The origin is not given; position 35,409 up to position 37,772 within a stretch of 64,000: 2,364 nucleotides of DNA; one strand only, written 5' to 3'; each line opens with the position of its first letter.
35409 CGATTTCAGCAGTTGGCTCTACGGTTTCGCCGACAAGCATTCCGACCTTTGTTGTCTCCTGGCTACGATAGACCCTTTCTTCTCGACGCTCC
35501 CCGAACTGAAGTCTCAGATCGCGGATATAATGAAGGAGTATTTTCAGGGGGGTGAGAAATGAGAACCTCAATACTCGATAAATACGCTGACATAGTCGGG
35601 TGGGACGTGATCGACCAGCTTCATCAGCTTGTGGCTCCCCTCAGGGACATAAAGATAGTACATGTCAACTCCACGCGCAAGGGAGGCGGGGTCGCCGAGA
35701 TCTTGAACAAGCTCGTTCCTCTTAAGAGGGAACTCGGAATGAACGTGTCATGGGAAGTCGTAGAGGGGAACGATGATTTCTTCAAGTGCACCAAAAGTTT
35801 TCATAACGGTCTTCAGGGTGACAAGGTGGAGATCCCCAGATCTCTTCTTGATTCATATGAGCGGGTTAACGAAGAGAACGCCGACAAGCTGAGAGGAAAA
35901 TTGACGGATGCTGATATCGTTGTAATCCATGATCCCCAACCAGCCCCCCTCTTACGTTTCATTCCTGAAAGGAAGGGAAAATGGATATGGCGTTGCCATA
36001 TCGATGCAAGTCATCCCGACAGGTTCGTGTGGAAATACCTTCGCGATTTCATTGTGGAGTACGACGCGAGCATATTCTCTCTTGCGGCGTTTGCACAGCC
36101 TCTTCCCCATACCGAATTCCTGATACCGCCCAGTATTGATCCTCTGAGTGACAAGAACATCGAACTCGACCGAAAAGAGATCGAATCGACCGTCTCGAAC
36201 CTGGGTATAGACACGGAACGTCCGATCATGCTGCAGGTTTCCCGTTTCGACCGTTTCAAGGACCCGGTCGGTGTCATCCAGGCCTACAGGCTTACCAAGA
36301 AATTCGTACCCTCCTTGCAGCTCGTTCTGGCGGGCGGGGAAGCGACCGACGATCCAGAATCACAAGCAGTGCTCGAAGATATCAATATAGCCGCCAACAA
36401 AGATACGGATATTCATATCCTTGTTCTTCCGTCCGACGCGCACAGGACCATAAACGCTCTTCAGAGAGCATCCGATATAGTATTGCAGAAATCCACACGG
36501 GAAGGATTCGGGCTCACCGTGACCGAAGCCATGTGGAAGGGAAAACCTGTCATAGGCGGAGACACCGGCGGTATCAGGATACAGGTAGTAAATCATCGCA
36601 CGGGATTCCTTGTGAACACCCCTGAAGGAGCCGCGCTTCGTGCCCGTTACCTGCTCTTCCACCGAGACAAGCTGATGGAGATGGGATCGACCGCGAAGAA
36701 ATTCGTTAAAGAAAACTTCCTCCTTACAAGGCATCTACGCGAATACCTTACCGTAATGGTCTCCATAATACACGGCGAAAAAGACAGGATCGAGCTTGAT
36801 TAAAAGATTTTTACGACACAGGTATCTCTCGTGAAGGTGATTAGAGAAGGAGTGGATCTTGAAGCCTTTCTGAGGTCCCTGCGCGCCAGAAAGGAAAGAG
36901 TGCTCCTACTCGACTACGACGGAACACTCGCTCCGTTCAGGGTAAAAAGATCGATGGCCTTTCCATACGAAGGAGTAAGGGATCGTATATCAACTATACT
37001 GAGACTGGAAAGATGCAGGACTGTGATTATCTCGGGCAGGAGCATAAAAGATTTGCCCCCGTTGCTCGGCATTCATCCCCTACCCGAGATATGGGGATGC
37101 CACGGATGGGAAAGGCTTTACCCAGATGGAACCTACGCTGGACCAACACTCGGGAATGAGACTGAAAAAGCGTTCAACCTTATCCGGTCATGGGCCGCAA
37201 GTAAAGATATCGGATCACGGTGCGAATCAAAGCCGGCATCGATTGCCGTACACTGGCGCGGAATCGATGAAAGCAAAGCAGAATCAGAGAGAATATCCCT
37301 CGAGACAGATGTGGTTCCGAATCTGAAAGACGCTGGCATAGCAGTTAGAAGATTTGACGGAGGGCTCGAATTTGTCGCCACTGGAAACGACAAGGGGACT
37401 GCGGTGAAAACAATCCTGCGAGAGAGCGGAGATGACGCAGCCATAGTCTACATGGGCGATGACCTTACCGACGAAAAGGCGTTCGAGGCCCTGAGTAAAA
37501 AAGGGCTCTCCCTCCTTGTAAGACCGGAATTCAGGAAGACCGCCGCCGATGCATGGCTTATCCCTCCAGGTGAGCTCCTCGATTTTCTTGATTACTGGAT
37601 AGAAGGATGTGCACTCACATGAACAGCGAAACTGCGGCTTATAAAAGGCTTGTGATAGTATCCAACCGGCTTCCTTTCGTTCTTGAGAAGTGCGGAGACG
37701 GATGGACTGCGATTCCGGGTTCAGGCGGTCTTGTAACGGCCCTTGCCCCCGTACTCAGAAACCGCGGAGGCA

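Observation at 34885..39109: Complete dual-route trehalose module (unknown protein, TreT, OtsB, OtsA) embedded inside the EPS locus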

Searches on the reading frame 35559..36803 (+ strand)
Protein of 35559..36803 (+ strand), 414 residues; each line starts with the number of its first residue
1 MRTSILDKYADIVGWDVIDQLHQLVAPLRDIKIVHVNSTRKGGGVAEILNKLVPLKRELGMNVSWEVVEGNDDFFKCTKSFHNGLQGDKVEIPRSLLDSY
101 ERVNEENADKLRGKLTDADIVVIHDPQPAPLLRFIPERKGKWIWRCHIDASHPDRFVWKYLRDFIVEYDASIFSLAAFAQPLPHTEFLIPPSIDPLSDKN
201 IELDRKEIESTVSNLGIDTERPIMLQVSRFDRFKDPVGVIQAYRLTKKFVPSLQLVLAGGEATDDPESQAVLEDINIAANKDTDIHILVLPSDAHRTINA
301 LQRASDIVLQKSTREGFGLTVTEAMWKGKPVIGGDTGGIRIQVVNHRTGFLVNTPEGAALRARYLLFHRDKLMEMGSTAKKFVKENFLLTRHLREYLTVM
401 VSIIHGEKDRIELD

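Call 3: search_protein_families(library=pfam, proteins=[window:35559-36803:+], max_evalue=0.01)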
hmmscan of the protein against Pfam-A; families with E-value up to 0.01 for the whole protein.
window:35559-36803:+ (414 aa): 5 families
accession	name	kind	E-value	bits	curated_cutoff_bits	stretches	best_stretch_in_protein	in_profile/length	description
PF21269.3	TreT_GT1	-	2e-57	193.4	27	1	35-180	1-144/144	Trehalose synthase, N-terminal domain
PF00534.26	Glycos_transf_1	-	1.8e-24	86.6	26.4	1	213-381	7-171/172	Glycosyl transferases group 1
PF13692.12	Glyco_trans_1_4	-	9.1e-12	45.9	27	1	222-362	2-136/142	Glycosyl transferases group 1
PF20706.3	GT4-conflict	-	3.4e-08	33.3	26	1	232-339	210-316/385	Family 4 Glycosyltransferase in conflict systems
PF00982.27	Glyco_transf_20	-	0.0039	16.4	32.5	0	88-127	111-150/473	Glycosyltransferase family 20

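Call 4: search_protein_families(library=ncbifam, proteins=[window:35559-36803:+], max_evalue=0.01)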
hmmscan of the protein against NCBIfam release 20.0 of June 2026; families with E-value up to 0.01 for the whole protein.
window:35559-36803:+ (414 aa): 22 families
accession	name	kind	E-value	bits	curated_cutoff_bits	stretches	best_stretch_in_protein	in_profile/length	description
NF041139.1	TreT_Thcocales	equivalog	3.6e-121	404.8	775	1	6-402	14-411/412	trehalose synthase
TIGR03999.1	thiol_BshA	equivalog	8.9e-19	67.6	273.7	1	205-400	183-370/375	N-acetyl-alpha-D-glucosaminyl L-malate synthase BshA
TIGR03449.1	mycothiol_MshA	equivalog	2.6e-16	59.5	462.5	1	211-383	210-384/406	D-inositol-3-phosphate glycosyltransferase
TIGR02149.1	glgA_Coryne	subfamily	6.7e-16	58.4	302.4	1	209-384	192-364/391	glycogen synthase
TIGR04047.1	MSMEG_0565_glyc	hypoth_equivalog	3.6e-14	52.6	259.85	1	220-336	192-308/373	MSMEG_0565 family glycosyltransferase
TIGR03088.1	stp2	hypoth_equivalog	2e-13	50.2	409.05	1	219-400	192-370/374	TIGR03088 family PEP-CTERM/XrtA system glycosyltransferase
NF038295.1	EPS_HpsP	equivalog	1.5e-12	47.2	550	1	206-390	192-374/388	hormogonium polysaccharide biosynthesis glycosyltransferase HpsP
NF038229.1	Glyco4_Geo_Pelo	equivalog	2.8e-12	46.3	400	1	234-404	174-337/338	GPMC system family 4 glycosyltransferase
NF041876.1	EPS_EpsE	equivalog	1.9e-10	40.6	400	1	225-390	218-383/389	exopolysaccharide biosynthesis GT4 family glycosyltransferase EpsE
NF053787.1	GlcN_PG_synth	equivalog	7.1e-10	38.3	480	1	297-395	254-351/361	N-acetylglucosaminyl phosphatidylglycerol synthase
TIGR02472.1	sucr_P_syn_N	equivalog_domain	1.7e-09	37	576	1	186-400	211-438/439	sucrose-phosphate synthase, putative, glycosyltransferase domain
NF012028.0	PRK15484.1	subfamily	5.9e-09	35.5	618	1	201-389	173-364/380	lipopolysaccharide N-acetylglucosaminyltransferase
TIGR02470.1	sucr_synth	equivalog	2.3e-08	32.6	810.4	1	217-363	546-702/784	sucrose synthase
TIGR02095.1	glgA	subfamily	1.7e-07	30.3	328.45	1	213-399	284-473/477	glycogen/starch synthase, ADP-glucose type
TIGR04157.1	glyco_rSAM_CFB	subfamily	3e-05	23.2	400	1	196-349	202-345/406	TIGR04157 family glycosyltransferase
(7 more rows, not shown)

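Call 5: search_solved_structures(query=window:35559-36803:+, show_alignments=1)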
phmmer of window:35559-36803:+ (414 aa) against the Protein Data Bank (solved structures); distinct sequences matched with E-value up to 0.001: 20.
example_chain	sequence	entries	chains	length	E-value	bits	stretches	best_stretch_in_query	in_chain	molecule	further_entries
6zj4_AAA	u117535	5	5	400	8.5e-129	433.3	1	6-401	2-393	Trehalose phosphorylase/synthase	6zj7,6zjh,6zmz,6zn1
2x6q_A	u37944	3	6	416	1.6e-109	369.8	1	6-402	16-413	TREHALOSE-SYNTHASE TRET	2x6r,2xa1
2xa2_A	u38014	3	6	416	1e-108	367.1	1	6-402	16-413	TREHALOSE-SYNTHASE TRET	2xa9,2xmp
2jjm_A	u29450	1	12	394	3.4e-12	49.3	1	207-409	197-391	GLYCOSYL TRANSFERASE, GROUP 1 FAMILY PROTEIN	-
3mbo_A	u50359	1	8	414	4e-12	49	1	210-409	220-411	Glycosyltransferase, group 1 family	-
6n1x_A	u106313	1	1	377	3.6e-10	42.6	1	204-356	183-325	Glycosyltransferase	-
6d9t_A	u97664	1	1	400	3.9e-10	42.5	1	204-357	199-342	Glycosyl transferase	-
6tvp_A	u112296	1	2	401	2e-09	40.2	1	209-354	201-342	Alpha-maltose-1-phosphate synthase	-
5d00_A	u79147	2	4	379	4.4e-09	39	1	207-375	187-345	N-acetyl-alpha-D-glucosaminyl L-malate synthase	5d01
6kih_A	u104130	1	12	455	1.2e-08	37.6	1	213-360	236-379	Tll1590 protein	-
3c48_A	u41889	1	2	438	2.6e-08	36.5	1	208-378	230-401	Predicted glycosyltransferases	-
3c4q_A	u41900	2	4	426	2.6e-08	36.5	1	208-378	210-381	Predicted glycosyltransferases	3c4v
4rbn_A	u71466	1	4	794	1.3e-07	34.2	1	218-361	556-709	Sucrose synthase:Glycosyl transferases group 1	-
2f9f_A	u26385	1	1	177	7.1e-07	31.8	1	309-358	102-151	first mannosyl transferase (wbaZ-1)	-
5i45_A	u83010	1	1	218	0.00015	24.1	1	232-357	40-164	Glycosyl transferases group 1 family protein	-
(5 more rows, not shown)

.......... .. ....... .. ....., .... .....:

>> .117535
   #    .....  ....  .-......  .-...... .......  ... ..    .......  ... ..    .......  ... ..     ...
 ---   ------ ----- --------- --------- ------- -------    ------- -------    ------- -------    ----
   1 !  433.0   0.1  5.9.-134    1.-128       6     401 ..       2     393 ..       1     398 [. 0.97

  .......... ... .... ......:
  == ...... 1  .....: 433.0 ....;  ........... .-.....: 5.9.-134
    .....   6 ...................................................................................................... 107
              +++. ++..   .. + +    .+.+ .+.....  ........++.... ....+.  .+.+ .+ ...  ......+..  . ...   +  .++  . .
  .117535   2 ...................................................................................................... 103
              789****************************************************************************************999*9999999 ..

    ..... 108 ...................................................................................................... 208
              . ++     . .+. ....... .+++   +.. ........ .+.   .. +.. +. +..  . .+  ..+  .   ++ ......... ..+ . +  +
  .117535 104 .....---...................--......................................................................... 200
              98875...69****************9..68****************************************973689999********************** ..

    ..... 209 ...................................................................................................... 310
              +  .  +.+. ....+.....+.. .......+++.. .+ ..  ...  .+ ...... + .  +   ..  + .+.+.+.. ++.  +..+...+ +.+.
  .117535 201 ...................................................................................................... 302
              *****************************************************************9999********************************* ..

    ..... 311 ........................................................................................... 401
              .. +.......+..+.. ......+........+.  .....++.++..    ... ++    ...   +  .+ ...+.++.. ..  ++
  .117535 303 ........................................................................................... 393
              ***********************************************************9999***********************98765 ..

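Call 72: search_solved_structures(query=window:35559-36803:+, max_evalue=1e-100, show_alignments=2)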
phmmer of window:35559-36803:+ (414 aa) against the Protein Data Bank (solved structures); distinct sequences matched with E-value up to 1e-100: 3.
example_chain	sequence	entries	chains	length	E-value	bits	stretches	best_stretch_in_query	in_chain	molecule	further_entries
6zj4_AAA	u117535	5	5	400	8.5e-129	433.3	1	6-401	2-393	Trehalose phosphorylase/synthase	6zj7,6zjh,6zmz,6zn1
2x6q_A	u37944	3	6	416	1.6e-109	369.8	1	6-402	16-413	TREHALOSE-SYNTHASE TRET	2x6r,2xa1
2xa2_A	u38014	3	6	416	1e-108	367.1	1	6-402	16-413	TREHALOSE-SYNTHASE TRET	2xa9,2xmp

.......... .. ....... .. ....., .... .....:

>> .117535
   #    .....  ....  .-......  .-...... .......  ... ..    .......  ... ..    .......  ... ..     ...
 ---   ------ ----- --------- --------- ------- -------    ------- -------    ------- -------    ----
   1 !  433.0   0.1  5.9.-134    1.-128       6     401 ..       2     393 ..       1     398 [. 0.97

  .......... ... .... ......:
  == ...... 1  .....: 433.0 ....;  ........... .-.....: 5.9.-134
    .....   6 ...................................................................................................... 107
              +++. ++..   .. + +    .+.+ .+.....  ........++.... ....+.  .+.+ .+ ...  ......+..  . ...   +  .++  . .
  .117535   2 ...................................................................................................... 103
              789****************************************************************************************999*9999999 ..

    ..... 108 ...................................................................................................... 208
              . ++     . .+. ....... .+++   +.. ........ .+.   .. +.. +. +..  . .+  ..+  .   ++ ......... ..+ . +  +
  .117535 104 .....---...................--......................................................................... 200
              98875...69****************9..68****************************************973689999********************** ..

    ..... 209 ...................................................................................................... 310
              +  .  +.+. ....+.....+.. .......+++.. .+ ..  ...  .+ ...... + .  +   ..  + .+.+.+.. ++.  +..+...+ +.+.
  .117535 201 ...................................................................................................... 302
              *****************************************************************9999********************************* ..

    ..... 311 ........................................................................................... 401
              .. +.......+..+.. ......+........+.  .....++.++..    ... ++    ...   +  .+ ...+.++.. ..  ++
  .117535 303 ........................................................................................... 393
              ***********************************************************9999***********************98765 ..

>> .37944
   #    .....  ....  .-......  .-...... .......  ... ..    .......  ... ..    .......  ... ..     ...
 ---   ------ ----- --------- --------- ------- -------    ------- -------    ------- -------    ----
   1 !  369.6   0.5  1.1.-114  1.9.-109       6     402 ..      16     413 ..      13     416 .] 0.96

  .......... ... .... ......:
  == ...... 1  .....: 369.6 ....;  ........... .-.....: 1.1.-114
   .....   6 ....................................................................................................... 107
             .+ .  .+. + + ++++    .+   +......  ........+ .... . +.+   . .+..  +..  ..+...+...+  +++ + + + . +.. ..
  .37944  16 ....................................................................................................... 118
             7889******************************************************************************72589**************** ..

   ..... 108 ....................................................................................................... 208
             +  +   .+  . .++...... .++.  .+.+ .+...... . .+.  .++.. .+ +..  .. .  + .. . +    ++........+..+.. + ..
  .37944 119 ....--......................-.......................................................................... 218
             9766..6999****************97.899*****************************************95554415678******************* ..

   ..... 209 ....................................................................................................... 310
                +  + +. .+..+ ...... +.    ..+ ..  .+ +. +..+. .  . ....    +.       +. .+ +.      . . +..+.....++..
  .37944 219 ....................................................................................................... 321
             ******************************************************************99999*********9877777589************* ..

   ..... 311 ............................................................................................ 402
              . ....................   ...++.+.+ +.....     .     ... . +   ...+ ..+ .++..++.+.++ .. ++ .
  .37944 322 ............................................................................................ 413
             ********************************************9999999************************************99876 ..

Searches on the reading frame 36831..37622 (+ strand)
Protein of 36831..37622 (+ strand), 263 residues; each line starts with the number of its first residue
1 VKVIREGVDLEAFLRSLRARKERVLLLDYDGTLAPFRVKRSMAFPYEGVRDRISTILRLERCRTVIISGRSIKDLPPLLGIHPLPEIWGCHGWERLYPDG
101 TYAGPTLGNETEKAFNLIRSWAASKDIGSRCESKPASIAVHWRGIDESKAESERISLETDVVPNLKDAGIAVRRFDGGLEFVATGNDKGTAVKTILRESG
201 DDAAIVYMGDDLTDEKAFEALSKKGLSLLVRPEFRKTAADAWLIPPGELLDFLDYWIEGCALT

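Call 3: search_protein_families(library=pfam, proteins=[window:36831-37622:+], max_evalue=0.01)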
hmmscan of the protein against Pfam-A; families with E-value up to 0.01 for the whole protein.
window:36831-37622:+ (263 aa): 1 family
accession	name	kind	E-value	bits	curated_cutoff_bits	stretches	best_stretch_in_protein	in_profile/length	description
PF02358.22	Trehalose_PPase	-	1.6e-17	63.9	27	1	26-225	1-207/235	Trehalose-phosphatase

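Call 4: search_protein_families(library=ncbifam, proteins=[window:36831-37622:+], max_evalue=0.01)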
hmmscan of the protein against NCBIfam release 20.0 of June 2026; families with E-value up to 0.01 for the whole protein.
window:36831-37622:+ (263 aa): 4 families
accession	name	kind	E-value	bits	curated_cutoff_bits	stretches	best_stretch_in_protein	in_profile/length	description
NF011071.0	PRK14501.1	equivalog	2.1e-29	102.3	634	1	10-232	481-702/729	bifunctional alpha,alpha-trehalose-phosphate synthase (UDP-forming)/trehalose-phosphatase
TIGR00685.1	T6PP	equivalog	1e-20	74.6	68.05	1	21-255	2-247/250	trehalose-phosphatase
TIGR01484.1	HAD-SF-IIB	subfamily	5.5e-14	52.7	41.8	1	25-221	2-215/221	HAD-IIB family hydrolase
NF007560.0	PRK10187.1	equivalog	3.3e-12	46.3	327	1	24-229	16-218/266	trehalose-phosphatase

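Call 63: search_solved_structures(query=window:36831-37622:+, show_alignments=0)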
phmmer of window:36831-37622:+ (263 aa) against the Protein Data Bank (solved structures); distinct sequences matched with E-value up to 0.001: 7.
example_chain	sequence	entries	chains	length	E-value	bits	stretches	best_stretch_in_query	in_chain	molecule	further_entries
6qj6_A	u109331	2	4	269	2.8e-11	46.2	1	24-230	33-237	Trehalose 6-phosphate phosphatase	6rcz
5gvx_A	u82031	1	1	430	6.8e-11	44.9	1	18-254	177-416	Trehalose-phosphate phosphatase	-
5dxl_A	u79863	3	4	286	4.5e-10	42.2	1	9-247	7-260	trehalose-6-phosphate phosphatase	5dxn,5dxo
5dx9_A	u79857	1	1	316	2.7e-09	39.7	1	9-221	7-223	trehalose-6-phosphate phosphatase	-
6upb_A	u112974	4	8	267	4.7e-08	35.6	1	26-228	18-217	Trehalose-phosphate phosphatase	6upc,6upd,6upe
1u02_A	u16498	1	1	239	3.5e-06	29.5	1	24-221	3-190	trehalose-6-phosphate phosphatase related protein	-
5dxi_A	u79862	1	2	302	0.00012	24.4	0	13-157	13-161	trehalose-6-phosphate phosphatase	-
